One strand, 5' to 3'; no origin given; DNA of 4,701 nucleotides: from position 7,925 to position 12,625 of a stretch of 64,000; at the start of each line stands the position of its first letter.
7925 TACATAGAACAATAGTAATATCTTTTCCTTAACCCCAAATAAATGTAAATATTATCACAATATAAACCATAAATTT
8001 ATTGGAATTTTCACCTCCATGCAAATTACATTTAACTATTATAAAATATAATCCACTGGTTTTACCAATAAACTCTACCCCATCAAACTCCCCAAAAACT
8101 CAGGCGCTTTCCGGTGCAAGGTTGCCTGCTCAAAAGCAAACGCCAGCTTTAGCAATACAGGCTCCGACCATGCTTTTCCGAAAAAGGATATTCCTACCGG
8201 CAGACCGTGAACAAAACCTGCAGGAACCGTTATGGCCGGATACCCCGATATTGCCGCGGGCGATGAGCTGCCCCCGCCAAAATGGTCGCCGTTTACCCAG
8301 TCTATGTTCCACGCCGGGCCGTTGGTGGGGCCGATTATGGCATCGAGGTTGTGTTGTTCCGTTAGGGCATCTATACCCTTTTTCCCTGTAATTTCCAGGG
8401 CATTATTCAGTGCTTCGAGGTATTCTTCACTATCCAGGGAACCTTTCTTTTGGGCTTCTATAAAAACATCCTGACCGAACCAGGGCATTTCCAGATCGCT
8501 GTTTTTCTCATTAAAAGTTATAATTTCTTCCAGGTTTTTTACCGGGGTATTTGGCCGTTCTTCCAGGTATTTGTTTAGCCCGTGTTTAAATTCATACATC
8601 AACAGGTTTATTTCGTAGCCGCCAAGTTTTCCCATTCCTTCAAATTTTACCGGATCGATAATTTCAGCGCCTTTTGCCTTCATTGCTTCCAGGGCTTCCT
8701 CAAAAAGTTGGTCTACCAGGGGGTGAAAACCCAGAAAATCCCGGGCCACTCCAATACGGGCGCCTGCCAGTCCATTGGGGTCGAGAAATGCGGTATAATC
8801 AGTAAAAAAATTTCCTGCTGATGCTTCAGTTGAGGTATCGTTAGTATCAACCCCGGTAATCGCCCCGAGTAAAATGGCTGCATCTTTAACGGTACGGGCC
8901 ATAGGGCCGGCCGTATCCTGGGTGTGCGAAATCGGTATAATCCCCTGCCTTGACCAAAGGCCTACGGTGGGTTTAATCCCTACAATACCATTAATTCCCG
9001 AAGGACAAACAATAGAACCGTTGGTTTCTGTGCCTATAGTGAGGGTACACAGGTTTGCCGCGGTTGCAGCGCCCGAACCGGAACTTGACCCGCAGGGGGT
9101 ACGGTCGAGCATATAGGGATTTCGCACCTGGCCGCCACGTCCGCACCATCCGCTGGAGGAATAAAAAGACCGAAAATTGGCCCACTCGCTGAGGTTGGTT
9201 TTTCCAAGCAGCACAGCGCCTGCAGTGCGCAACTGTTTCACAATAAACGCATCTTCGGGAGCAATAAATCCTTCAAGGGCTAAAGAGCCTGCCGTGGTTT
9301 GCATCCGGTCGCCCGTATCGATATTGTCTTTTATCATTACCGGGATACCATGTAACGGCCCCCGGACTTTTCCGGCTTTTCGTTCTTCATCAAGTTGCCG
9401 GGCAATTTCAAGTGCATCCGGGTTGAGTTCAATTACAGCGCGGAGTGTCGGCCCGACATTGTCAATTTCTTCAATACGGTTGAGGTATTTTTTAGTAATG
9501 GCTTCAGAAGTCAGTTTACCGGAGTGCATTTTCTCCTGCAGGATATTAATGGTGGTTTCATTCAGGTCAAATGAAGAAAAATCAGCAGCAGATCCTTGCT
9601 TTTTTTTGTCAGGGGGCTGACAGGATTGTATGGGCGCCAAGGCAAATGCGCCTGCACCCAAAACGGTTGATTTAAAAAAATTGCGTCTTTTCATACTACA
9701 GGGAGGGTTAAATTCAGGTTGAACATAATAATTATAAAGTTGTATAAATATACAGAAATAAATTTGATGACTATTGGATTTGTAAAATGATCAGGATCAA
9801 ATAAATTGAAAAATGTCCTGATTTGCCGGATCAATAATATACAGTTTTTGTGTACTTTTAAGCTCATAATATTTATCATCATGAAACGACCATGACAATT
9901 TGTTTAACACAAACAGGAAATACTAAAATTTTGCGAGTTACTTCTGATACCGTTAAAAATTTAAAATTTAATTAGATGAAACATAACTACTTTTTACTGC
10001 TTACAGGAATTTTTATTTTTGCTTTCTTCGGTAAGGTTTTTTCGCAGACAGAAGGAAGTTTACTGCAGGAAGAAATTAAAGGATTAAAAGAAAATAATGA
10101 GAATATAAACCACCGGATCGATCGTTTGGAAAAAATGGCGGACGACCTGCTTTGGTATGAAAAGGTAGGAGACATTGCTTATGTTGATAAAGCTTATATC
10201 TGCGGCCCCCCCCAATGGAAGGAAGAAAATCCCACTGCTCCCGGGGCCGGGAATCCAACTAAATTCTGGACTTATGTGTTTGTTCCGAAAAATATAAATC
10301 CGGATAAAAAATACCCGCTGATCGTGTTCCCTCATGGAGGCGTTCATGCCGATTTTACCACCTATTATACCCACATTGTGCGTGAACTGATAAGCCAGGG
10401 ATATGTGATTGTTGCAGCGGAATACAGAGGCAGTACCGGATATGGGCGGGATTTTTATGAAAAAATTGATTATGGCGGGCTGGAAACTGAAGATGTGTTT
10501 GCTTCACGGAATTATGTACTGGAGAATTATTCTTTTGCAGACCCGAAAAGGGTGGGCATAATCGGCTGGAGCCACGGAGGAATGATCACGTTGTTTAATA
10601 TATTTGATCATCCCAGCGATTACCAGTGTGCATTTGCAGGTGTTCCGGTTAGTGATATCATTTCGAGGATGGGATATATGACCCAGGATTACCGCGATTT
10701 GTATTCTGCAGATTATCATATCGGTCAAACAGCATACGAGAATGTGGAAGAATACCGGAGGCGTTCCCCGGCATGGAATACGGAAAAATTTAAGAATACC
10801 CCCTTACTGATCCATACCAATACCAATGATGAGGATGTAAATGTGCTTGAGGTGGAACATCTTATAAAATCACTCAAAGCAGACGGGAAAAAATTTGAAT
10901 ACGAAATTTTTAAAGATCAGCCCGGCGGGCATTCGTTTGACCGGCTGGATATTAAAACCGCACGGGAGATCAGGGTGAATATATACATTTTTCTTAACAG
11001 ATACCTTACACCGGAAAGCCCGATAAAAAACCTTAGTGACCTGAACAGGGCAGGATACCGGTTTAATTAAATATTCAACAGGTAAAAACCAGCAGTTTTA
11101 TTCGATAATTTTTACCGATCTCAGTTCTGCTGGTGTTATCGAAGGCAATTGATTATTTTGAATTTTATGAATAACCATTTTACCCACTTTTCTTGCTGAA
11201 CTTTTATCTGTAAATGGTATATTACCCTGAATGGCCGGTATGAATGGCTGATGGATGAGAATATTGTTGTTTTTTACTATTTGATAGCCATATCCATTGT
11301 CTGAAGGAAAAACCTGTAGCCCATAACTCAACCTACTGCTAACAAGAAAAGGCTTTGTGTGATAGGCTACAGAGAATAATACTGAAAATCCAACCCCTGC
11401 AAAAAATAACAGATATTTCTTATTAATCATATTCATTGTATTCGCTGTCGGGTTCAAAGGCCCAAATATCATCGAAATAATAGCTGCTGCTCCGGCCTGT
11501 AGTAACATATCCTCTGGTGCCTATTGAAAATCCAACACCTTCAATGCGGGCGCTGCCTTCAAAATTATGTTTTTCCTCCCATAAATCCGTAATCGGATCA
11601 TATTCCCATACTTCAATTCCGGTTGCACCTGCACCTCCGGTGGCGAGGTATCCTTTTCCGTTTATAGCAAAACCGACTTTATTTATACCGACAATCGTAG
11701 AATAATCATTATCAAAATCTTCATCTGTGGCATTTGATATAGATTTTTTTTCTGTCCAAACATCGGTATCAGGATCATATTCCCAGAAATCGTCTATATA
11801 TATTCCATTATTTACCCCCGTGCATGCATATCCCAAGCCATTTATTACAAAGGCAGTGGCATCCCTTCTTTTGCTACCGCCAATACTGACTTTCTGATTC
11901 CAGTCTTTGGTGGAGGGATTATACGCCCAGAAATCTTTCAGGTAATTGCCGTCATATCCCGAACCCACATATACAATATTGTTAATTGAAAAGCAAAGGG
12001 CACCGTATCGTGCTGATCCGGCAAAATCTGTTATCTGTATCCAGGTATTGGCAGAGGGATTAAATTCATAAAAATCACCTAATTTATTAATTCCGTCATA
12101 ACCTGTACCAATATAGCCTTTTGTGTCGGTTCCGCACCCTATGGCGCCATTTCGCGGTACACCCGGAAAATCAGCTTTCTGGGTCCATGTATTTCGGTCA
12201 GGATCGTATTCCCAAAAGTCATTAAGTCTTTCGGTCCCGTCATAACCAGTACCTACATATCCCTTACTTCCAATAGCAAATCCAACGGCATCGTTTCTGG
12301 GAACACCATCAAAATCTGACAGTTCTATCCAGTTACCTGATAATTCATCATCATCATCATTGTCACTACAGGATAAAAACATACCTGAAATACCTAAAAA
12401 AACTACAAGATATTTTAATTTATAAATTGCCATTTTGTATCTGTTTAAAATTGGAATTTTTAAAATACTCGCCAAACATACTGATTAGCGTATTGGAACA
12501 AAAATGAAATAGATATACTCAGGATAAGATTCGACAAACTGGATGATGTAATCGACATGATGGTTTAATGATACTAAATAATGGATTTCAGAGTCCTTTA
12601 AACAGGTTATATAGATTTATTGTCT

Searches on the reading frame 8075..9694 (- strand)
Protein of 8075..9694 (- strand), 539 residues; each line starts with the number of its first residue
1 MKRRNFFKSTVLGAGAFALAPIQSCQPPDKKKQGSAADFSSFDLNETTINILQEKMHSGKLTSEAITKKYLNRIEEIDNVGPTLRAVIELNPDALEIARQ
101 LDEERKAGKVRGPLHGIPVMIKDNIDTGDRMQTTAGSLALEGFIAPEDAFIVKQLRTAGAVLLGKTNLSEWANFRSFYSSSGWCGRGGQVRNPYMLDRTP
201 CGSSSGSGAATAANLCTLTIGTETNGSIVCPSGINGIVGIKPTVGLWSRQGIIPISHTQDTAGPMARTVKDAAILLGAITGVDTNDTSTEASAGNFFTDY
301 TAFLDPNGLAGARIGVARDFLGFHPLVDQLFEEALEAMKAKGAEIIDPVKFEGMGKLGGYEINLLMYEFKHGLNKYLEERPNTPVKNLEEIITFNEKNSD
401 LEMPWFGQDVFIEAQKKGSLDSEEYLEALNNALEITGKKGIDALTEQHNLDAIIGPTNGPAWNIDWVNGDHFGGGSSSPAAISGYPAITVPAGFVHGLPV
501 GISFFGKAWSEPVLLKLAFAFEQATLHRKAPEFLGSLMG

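Call 57: search_protein_families(library=pfam, proteins=[window:8075-9694:-], max_evalue=0.0001)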
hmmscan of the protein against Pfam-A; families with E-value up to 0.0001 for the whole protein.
window:8075-9694:- (539 aa): 1 family
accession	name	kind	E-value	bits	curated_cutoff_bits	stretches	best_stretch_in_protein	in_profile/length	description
PF01425.27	Amidase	-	1.5e-92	311.4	27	1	66-515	2-445/445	Amidase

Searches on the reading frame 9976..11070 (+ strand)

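Call 57: search_protein_families(library=pfam, proteins=[window:9976-11070:+], max_evalue=0.0001)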
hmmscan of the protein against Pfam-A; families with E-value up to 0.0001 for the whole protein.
window:9976-11070:+ (364 aa): 5 families
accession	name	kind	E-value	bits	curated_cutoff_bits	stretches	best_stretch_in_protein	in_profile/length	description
PF00326.27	Peptidase_S9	-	4.4e-35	121.6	22.6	1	138-343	10-209/213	Prolyl oligopeptidase family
PF01738.24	DLH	-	1e-07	32.2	21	1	99-322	3-189/217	Dienelactone hydrolase family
PF03403.19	PAF-AH_p_II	-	1.8e-07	30.5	20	1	106-153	93-138/372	Platelet-activating factor acetylhydrolase, isoform II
PF20434.5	BD-FAE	-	2.2e-07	31.1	26.8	1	109-297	9-212/215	BD-FAE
PF07224.18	Chlorophyllase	-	4e-05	23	26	1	111-205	40-130/301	Chlorophyllase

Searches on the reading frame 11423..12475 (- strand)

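Call 57: search_protein_families(library=pfam, proteins=[window:11423-12475:-], max_evalue=0.0001)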
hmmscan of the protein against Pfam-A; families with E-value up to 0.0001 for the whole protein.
window:11423-12475:- (350 aa): 9 families
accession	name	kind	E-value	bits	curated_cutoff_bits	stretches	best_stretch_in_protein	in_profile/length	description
PF24681.1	Kelch_KLHDC2_KLHL20_DRC7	-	2.4e-26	92.8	50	2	129-246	75-197/221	KLHDC2/KLHL20/DRC7 Kelch-repeats domain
PF01344.31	Kelch_1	-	7.6e-21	73.7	20.1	2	155-194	1-41/46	Kelch motif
PF13415.12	Kelch_3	-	2.8e-20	72.4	22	1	69-109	1-41/48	Galactose oxidase, central domain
PF13418.12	Kelch_4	-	1.7e-14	53.9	21.6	0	59-99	1-43/49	Galactose oxidase, central domain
PF07646.21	Kelch_2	-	8.5e-14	51.2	21.3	0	216-245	15-46/48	Kelch motif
PF13964.12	Kelch_6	-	1.6e-13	50.6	25.3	0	73-108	15-50/50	Kelch motif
PF24996.1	NANM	-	4.4e-12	46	45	1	94-182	40-133/350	N-acetylneuraminate epimerase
PF24981.1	Beta-prop_ATRN-LZTR1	-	1.5e-10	41.3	50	1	124-240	5-135/289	Attractin/LZTR1 beta-propeller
PF25210.1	Kelch_FKB95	-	1.6e-07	31.6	70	1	66-250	39-213/268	FKB95, Kelch-repeats domain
